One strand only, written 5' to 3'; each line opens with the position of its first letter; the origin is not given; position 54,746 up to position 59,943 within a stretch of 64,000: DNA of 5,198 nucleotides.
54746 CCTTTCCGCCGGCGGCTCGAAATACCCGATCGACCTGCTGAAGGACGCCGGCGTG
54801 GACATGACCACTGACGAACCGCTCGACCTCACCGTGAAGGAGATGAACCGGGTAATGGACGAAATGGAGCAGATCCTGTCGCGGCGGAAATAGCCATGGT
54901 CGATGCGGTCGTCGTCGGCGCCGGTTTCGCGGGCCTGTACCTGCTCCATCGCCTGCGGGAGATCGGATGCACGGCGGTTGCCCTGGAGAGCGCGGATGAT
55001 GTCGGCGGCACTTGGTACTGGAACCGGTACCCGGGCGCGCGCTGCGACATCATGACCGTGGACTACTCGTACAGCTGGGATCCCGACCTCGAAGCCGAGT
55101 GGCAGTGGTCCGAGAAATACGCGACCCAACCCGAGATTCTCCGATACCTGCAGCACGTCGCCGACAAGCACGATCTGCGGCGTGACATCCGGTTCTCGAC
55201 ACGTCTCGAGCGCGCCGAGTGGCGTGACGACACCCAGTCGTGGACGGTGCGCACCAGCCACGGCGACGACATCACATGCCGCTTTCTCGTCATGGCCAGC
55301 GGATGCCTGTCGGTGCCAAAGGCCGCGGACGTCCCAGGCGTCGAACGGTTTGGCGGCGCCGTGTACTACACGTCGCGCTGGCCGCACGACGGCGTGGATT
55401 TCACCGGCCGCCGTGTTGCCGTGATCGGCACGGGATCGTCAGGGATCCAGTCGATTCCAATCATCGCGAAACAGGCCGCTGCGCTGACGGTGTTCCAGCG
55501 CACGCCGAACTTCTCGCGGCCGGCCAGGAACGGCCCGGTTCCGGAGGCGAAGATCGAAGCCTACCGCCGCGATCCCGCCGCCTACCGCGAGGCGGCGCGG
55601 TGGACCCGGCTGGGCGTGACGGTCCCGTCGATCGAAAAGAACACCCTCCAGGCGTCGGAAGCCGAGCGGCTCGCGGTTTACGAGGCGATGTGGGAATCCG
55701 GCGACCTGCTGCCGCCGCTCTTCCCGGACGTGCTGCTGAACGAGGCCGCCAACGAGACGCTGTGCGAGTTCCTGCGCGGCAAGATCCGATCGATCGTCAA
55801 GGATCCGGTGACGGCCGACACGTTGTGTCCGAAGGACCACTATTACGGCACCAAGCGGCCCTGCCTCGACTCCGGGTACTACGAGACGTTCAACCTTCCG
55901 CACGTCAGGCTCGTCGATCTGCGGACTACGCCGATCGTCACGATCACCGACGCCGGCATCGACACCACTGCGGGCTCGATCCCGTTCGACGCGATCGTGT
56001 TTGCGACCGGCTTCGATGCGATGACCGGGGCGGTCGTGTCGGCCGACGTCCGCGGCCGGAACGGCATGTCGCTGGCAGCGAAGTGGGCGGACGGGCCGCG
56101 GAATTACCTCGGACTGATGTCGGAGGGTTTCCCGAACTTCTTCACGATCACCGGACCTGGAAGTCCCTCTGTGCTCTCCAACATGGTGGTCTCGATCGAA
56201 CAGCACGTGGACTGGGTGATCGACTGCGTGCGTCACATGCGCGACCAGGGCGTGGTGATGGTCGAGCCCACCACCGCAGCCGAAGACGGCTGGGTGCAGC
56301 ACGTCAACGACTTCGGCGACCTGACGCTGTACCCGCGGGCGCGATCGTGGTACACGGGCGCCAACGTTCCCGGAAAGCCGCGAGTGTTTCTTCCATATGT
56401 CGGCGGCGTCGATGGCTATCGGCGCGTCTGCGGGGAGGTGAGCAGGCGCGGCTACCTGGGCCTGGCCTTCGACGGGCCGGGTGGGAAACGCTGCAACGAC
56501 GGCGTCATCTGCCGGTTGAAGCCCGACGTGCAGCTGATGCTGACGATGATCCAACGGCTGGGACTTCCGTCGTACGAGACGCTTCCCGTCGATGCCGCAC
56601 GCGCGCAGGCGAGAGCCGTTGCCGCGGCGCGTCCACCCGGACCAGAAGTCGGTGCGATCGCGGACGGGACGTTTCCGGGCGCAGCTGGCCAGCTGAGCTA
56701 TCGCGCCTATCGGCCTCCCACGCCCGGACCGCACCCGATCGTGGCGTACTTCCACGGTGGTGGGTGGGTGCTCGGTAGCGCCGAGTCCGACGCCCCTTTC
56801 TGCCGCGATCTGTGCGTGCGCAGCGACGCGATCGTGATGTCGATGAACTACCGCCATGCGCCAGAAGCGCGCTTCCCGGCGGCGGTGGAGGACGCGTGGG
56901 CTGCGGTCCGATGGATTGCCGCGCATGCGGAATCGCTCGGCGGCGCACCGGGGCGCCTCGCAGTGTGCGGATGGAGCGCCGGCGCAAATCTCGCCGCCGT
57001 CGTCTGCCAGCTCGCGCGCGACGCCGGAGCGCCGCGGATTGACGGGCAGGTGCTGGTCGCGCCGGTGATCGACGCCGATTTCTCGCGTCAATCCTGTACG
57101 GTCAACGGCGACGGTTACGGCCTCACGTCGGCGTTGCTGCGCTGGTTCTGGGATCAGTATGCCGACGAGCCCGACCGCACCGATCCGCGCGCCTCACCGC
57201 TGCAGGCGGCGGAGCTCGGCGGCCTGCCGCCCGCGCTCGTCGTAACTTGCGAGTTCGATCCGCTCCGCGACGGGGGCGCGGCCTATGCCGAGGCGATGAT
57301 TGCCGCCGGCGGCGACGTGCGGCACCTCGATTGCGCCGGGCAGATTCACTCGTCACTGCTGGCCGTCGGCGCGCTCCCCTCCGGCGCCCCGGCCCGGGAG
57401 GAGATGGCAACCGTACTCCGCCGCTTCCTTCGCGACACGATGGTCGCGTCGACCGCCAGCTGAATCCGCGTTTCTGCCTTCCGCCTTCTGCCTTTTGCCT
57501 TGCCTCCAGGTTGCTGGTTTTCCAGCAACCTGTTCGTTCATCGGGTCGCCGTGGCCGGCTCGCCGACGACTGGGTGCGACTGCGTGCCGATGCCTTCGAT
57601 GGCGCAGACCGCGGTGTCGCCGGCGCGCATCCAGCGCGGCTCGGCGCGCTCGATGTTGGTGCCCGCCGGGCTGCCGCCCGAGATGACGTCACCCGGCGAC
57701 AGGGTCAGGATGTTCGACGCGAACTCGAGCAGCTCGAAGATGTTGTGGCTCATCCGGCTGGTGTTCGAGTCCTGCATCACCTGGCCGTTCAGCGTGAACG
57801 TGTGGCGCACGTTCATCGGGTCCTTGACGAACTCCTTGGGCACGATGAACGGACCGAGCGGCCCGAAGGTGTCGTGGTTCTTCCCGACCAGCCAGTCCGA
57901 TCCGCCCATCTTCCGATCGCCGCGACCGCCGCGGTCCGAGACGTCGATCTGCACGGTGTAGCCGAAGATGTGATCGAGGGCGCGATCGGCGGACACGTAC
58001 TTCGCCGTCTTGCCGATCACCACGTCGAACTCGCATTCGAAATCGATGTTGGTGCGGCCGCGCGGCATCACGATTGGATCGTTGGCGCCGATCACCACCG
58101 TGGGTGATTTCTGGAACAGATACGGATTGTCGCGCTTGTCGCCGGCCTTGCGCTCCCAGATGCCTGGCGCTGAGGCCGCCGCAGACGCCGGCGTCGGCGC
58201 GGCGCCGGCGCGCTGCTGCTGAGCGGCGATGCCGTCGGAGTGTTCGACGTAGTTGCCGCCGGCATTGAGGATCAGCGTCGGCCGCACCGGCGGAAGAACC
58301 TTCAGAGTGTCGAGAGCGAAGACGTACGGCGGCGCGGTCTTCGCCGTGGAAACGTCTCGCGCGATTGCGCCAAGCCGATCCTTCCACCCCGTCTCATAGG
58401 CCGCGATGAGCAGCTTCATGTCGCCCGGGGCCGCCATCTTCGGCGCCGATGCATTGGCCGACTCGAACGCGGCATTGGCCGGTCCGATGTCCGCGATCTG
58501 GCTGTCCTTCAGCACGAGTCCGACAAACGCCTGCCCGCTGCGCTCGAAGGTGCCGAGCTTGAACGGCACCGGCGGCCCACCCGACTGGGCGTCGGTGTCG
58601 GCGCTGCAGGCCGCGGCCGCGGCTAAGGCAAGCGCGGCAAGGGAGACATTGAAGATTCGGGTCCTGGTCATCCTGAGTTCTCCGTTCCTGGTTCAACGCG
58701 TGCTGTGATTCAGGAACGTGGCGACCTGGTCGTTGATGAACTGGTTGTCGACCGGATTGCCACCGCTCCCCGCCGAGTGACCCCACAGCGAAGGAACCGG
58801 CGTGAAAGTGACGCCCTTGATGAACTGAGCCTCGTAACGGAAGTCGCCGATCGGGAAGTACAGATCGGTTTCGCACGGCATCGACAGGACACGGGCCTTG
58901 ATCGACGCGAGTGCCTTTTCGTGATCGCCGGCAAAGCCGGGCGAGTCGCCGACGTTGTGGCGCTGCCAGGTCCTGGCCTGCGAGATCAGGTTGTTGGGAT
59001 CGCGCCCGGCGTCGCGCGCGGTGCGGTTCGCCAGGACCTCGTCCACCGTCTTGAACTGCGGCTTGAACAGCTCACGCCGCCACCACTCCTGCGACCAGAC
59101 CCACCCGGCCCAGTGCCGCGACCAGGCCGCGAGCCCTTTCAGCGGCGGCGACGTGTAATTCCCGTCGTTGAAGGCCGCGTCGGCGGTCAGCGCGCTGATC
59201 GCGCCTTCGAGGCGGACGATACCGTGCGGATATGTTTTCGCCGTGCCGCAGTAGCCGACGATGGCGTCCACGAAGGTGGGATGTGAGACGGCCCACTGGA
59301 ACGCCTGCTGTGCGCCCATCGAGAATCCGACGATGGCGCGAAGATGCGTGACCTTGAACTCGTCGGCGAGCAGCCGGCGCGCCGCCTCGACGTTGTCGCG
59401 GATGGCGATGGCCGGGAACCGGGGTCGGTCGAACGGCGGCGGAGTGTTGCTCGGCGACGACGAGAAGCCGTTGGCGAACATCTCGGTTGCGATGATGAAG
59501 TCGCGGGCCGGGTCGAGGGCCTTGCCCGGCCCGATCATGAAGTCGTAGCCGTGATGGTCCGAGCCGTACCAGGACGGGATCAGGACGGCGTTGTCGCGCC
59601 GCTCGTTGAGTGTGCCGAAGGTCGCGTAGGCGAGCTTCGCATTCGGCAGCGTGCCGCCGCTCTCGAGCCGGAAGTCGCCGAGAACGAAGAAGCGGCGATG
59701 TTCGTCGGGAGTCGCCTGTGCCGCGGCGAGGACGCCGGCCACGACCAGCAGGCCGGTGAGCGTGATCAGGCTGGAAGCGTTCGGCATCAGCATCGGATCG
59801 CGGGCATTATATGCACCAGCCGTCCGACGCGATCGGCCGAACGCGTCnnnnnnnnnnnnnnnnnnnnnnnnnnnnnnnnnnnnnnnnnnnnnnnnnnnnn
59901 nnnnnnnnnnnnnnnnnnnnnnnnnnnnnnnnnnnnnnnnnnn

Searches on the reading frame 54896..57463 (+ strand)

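Call 49: search_protein_families(library=pfam, proteins=[window:54896-57463:+], max_evalue=0.0001)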
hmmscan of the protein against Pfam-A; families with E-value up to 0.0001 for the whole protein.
window:54896-57463:+ (855 aa): 8 families
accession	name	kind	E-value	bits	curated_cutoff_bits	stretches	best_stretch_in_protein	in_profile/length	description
PF07859.19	Abhydrolase_3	-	9.6e-70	235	25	1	617-819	2-207/210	alpha/beta hydrolase fold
PF20434.5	BD-FAE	-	2.2e-21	76.8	26.8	1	610-708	10-111/215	BD-FAE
PF13738.12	Pyr_redox_3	-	1.3e-13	51.4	30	1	5-207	1-200/305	Pyridine nucleotide-disulphide oxidoreductase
PF00743.25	FMO-like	-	1.4e-10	40.7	22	1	5-199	5-211/532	Flavin-binding monooxygenase-like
PF00135.34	COesterase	-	4.4e-10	39.6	27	1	613-703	102-200/515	Carboxylesterase family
PF07992.20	Pyr_redox_2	-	4.8e-09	36.5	26.1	1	3-207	2-178/291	Pyridine nucleotide-disulphide oxidoreductase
PF13450.12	NAD_binding_8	-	1.8e-08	35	21.9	1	6-51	1-46/68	NAD(P)-binding Rossmann-like domain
PF03486.20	HI0933_like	-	4.1e-05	23.6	50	0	96-255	122-209/244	HI0933-like protein Rossmann domain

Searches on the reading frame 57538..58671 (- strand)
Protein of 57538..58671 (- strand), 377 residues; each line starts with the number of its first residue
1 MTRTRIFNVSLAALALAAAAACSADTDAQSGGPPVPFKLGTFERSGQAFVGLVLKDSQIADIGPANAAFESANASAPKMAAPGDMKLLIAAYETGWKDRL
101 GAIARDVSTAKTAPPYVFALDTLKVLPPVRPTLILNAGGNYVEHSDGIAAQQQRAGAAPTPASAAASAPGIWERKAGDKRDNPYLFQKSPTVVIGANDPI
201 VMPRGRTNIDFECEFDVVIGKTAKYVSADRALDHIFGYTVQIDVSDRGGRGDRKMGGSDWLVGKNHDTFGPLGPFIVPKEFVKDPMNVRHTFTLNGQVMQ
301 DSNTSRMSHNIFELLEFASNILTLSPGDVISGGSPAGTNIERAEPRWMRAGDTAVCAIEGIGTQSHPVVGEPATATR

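Call 50: search_protein_families(library=pfam, proteins=[window:57538-58671:-], max_evalue=0.0001)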
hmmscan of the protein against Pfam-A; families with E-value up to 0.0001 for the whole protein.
window:57538-58671:- (377 aa): 1 family
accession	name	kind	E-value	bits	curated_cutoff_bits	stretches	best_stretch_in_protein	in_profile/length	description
PF01557.24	FAA_hydrolase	-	6.2e-54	183.3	23.9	1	173-369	20-214/214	Fumarylacetoacetate (FAA) hydrolase C-terminal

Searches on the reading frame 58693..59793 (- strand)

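Call 50: search_protein_families(library=pfam, proteins=[window:58693-59793:-], max_evalue=0.0001)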
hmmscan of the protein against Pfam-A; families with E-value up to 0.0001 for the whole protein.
window:58693-59793:- (366 aa): 1 family
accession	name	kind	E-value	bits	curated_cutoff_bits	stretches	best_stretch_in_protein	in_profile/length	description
PF00561.26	Abhydrolase_1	-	2.7e-08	34.2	25.8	1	87-186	18-103/245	alpha/beta hydrolase fold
